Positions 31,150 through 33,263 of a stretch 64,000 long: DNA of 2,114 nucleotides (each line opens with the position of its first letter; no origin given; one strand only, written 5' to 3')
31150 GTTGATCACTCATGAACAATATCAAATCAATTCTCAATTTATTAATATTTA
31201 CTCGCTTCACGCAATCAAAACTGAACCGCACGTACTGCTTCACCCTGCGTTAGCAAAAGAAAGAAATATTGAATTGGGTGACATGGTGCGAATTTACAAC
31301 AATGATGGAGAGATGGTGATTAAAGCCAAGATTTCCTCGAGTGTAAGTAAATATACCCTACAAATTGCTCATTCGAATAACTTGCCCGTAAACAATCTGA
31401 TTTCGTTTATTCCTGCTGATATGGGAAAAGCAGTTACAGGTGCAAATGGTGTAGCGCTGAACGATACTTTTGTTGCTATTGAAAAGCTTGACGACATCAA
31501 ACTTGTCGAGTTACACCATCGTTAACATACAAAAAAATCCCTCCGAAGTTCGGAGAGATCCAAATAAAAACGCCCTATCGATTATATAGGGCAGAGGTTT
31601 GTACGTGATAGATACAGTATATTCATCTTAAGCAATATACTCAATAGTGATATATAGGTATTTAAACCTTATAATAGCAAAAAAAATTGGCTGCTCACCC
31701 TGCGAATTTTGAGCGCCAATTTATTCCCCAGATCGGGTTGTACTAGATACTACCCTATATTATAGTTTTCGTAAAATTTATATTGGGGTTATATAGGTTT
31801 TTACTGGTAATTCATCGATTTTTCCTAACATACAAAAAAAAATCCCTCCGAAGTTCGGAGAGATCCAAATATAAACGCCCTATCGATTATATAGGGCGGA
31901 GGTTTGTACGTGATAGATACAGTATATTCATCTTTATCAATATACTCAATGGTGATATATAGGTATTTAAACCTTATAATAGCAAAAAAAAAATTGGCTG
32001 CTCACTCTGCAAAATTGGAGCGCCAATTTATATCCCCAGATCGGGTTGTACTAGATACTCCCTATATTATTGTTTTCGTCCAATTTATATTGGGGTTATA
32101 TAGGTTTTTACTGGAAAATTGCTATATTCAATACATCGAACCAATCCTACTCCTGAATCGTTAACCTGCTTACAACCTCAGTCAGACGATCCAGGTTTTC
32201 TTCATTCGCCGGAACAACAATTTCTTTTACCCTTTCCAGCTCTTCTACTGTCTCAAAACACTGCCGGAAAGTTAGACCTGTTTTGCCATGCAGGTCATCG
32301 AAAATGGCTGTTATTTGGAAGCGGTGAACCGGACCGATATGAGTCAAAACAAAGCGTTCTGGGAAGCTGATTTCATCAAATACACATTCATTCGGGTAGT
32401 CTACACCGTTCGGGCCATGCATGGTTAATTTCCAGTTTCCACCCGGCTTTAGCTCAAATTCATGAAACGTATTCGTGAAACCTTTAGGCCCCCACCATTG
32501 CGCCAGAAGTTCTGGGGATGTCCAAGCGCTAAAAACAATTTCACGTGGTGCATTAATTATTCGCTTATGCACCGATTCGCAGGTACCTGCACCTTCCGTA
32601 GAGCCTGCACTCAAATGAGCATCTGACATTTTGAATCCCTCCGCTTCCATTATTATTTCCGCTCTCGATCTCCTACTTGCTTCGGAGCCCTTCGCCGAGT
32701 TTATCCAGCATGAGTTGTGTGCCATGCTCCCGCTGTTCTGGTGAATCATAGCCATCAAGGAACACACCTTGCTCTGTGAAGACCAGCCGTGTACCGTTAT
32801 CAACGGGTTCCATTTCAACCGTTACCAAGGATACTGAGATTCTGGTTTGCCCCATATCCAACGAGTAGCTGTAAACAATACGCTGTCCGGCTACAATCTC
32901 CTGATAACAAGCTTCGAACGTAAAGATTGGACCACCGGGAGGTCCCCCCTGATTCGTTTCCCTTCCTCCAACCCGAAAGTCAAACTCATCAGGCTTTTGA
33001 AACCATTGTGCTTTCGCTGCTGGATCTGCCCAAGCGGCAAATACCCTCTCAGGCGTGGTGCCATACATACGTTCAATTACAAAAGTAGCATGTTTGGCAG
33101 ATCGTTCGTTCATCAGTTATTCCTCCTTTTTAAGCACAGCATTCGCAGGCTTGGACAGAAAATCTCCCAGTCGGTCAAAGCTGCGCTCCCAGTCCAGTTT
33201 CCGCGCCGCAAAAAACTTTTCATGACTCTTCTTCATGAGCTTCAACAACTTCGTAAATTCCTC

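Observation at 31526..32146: Tandem ~303-bp non-coding duplication carrying terminator hairpins and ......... palindromes; related element reused as the tat/moaA operon terminator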

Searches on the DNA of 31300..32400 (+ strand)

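Call 7: search_rna_families(source=window, start=31300, end=32400, threshold=evalue, max_evalue=10, show_alignments=3)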
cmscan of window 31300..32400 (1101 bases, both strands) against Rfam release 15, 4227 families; matches with E-value up to 10: 8.
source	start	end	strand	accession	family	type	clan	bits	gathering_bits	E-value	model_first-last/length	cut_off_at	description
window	31835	31900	-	RF02837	anti-hemB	Gene; sRNA;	-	24.6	49.5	0.0029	1-81/81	no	Burkholderia RNA 7 (anti-hemB)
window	31836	31947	-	RF02452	ncr1575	Gene; sRNA;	-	22.1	60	1.5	1-212/212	no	Bacillus sRNA ncr1575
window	31531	31642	-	RF02452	ncr1575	Gene; sRNA;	-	20.6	60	3.2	1-212/212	no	Bacillus sRNA ncr1575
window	31648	31710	+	RF02083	OrzO-P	Gene; antitoxin;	-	20.1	60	2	1-76/76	no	OrzO-P RNA antitoxin family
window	31529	31595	-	RF02837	anti-hemB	Gene; sRNA;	-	19.7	49.5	0.07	1-81/81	no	Burkholderia RNA 7 (anti-hemB)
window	31835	31899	-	RF01821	RsaH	Gene; sRNA;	-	17.7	50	6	1-123/123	no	RNA Staph. aureus H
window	31698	31735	+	RF01863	TB10Cs2H2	Gene; snRNA; snoRNA; HACA-box;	-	15.3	50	6.3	1-67/67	no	Trypanosomatid snoRNA TB10Cs2H2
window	31835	31942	-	RF01487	rliI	Gene; sRNA;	-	13.2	45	1.2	1-239/239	no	Listeria sRNA rliI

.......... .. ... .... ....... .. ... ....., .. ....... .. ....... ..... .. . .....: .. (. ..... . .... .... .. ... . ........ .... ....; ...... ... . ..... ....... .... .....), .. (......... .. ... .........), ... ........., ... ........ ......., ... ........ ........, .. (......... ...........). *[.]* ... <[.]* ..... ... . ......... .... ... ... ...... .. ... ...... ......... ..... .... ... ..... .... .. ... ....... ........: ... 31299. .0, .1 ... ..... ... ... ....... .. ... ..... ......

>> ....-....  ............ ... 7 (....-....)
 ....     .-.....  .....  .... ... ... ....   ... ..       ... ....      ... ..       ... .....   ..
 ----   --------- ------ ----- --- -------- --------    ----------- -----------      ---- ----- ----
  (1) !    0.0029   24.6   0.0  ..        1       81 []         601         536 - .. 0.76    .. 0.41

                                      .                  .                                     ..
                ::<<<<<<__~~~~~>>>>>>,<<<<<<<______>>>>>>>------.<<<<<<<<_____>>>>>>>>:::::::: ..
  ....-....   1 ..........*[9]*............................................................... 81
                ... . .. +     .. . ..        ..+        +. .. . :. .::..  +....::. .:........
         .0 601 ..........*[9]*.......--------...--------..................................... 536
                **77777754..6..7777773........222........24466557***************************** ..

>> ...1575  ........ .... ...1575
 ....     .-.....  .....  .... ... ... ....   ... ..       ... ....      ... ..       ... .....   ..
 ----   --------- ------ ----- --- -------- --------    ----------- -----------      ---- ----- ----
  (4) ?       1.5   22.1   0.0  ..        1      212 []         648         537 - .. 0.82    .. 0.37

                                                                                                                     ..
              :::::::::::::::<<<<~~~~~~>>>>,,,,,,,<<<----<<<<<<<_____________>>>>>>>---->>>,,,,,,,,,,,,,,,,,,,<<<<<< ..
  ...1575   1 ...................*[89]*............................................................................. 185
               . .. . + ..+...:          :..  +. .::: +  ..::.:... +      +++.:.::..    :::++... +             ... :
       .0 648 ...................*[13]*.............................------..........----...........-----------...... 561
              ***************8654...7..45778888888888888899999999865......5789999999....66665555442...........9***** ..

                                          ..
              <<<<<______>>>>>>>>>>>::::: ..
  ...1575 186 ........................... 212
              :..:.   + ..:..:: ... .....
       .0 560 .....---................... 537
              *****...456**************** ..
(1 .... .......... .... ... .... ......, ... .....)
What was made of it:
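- On Any curated RNA family (Rfam 15): The best sub-threshold hit scores 24.6 bits against 49.5 required (call 7).
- Closest known: Rfam anti-hemB. Different: The alignments rest on the generic terminator only (call 7).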

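Call 29: search_dna_similar(query=window:31523-32146:+, collection=plasmids, mode=distant, max_evalue=0.01)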
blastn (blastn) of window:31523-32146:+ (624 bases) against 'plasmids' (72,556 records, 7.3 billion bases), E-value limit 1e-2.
No match.

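Call 30: search_dna_similar(query=window:31523-32146:+, collection=phages, mode=distant, max_evalue=0.01)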
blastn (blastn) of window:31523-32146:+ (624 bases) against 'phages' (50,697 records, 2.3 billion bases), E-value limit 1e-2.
No match.

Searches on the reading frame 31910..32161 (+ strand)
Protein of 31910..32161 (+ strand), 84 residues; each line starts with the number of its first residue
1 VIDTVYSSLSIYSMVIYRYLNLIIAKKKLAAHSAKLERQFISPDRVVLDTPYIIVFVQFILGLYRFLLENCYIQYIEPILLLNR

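Call 53: list_cluster_members(proteins=[window:31910-32161:+, window:31904-32161:+, window:31949-32161:+, window:31783-31959:+, window:31952-32161:+, window:31994-32161:+])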
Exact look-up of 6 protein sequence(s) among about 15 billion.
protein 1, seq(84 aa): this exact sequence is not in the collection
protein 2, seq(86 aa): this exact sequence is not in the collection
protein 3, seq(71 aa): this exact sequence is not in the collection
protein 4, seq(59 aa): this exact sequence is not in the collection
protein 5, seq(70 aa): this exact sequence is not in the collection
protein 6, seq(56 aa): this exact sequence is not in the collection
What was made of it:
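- On Type I toxin-antitoxin locus: None of six candidate ORFs exists in the 15-billion-protein collection (call 53).
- Tried and rejected: None is on record (call 53).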

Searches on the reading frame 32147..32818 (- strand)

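Call 13: search_protein_families(library=pfam, proteins=[window:32147-32818:-])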
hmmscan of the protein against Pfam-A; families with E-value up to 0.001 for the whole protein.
window:32147-32818:- (223 aa): 1 family
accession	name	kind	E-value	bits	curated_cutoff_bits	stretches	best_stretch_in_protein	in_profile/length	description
PF08327.17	AHSA1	-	6.1e-24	85.1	22.1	1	89-216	1-124/125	Activator of Hsp90 ATPase homolog 1-like protein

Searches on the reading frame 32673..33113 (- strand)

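Call 13: search_protein_families(library=pfam, proteins=[window:32673-33113:-])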
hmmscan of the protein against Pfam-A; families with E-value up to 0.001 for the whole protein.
window:32673-33113:- (146 aa): 1 family
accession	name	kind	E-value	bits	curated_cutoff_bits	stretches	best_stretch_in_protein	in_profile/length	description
PF08327.17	AHSA1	-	1.7e-20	74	22.1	1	19-141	2-122/125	Activator of Hsp90 ATPase homolog 1-like protein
